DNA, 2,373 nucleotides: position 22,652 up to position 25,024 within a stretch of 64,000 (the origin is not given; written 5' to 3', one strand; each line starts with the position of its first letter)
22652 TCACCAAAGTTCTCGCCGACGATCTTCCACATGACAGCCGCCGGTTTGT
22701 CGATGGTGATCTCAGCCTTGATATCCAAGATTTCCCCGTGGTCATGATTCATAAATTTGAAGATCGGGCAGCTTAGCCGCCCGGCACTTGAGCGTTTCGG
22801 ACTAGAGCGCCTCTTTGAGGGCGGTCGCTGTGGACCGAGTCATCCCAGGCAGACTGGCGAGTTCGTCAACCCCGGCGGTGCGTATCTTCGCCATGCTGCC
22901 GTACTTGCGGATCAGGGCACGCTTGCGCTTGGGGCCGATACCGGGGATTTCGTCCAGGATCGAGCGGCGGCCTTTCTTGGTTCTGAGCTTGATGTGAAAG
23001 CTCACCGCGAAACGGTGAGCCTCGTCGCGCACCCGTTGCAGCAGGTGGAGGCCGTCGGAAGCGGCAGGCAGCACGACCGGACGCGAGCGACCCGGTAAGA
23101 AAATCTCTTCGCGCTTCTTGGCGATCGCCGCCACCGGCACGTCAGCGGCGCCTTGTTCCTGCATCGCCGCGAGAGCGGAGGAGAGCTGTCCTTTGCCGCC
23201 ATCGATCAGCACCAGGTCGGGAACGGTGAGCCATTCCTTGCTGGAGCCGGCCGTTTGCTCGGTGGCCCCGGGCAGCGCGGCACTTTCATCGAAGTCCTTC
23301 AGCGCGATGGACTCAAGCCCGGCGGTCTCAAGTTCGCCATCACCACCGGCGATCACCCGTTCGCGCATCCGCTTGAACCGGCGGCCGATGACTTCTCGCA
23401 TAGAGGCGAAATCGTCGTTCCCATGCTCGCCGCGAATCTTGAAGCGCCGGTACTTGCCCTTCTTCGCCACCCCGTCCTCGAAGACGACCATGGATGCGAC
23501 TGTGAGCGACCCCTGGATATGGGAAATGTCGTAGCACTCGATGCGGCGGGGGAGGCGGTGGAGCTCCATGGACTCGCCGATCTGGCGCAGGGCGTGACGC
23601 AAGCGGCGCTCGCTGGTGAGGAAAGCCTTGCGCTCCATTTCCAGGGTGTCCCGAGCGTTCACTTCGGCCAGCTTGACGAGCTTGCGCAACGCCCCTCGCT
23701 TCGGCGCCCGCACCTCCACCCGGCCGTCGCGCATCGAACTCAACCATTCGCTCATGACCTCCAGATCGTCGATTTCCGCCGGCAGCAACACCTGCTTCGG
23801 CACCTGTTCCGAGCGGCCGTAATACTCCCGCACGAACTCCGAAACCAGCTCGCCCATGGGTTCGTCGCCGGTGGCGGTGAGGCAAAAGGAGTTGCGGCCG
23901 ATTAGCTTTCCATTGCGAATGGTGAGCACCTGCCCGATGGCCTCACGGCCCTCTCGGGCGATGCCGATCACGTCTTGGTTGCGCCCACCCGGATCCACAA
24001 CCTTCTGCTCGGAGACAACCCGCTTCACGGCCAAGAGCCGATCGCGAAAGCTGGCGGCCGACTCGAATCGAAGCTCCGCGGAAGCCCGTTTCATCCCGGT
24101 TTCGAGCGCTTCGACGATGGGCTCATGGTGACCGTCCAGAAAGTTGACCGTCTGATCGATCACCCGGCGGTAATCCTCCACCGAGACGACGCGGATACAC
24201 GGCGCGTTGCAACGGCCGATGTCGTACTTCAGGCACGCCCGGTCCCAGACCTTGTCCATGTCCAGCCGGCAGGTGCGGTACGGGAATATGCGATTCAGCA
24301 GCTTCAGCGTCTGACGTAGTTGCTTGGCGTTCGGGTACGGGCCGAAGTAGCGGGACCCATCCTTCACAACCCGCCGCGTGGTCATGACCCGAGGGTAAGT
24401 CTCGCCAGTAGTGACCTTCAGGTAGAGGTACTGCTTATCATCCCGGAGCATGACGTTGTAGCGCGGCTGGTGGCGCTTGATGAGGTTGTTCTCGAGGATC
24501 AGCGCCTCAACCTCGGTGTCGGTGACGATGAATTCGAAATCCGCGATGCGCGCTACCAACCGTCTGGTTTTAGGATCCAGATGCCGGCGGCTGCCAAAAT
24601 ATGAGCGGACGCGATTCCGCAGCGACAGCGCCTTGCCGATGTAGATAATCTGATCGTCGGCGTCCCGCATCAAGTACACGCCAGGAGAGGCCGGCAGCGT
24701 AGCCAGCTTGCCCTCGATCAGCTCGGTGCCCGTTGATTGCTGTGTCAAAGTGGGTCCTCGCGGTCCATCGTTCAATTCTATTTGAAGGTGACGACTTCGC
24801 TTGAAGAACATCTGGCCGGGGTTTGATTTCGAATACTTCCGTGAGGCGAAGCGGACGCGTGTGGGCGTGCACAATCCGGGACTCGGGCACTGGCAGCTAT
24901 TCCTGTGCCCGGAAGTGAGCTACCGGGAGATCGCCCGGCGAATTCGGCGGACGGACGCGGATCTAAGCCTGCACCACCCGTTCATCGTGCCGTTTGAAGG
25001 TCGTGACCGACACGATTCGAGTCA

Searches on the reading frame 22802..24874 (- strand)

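Call 59: search_protein_families(library=pfam, proteins=[window:22802-24874:-], max_evalue=0.0001)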
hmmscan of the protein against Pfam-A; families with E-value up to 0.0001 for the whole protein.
window:22802-24874:- (690 aa): 6 families
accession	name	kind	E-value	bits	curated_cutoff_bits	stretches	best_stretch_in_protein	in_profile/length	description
PF08459.17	UvrC_RNaseH_dom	-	6.3e-54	182.6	22.3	1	435-624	3-159/159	UvrC RNAse H endonuclease domain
PF22920.2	UvrC_RNaseH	-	1.4e-32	112.4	24.3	1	299-412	1-114/116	UvrC Ribonuclease H-like domain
PF14520.12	HHH_5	-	1.1e-10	42.2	27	1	640-690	4-55/57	Helix-hairpin-helix domain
PF01541.30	GIY-YIG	-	6.5e-09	36.4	22.6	1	64-140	2-78/78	GIY-YIG catalytic domain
PF00633.29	HHH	-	5.4e-07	29.6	24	0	663-688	4-29/30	Helix-hairpin-helix motif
PF02151.25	UVR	-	3.8e-06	26.9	21.5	1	255-285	5-35/36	UvrB/uvrC motif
